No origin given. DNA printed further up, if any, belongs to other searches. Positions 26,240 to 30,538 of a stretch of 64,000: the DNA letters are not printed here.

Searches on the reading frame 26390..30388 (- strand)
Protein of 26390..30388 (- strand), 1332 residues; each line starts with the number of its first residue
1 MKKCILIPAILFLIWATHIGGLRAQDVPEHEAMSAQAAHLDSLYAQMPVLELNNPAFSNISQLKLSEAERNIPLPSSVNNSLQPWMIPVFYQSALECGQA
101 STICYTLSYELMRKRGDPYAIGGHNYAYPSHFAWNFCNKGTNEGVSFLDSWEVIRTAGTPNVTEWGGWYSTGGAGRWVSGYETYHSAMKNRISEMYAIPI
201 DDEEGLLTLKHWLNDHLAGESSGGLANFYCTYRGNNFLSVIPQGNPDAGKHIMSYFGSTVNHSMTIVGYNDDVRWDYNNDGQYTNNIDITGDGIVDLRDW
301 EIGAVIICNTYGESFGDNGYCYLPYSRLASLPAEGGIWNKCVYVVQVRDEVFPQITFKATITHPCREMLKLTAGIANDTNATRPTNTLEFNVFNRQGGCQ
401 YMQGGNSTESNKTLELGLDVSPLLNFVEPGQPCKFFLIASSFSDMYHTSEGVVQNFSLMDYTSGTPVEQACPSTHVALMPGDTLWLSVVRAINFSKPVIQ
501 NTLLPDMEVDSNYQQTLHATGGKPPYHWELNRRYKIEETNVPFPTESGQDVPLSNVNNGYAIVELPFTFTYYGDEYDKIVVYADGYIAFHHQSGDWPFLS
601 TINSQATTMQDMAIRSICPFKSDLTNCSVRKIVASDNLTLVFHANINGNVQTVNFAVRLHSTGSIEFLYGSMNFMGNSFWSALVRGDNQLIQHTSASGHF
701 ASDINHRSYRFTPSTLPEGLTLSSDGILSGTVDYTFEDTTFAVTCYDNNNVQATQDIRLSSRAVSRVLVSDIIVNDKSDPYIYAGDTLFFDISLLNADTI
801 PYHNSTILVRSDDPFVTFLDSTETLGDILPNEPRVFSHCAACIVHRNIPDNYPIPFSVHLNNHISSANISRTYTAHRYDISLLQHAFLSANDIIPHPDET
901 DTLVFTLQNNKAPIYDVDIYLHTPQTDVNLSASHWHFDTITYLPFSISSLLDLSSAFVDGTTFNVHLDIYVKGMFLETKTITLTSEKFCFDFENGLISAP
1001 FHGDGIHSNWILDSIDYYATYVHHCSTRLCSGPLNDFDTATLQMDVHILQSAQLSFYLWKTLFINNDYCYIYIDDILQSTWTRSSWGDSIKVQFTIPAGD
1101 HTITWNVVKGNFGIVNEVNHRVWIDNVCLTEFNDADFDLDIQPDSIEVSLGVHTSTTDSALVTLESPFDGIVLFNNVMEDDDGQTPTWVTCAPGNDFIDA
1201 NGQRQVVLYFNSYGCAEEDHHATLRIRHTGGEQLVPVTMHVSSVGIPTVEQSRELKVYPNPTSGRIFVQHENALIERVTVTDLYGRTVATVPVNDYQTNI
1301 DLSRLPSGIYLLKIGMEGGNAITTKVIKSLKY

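Call 16: search_protein_families(library=pfam, proteins=[window:26390-30388:-])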
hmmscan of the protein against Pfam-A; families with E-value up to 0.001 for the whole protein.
window:26390-30388:- (1332 aa): 2 families
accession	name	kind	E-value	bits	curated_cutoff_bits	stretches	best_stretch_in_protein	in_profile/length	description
PF18962.6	Por_Secre_tail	-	5.2e-13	49.5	27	1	1257-1327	1-74/75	Secretion system C-terminal sorting domain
PF05345.18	He_PIG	-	2.3e-07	31.6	24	1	702-758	31-92/96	Putative Ig domain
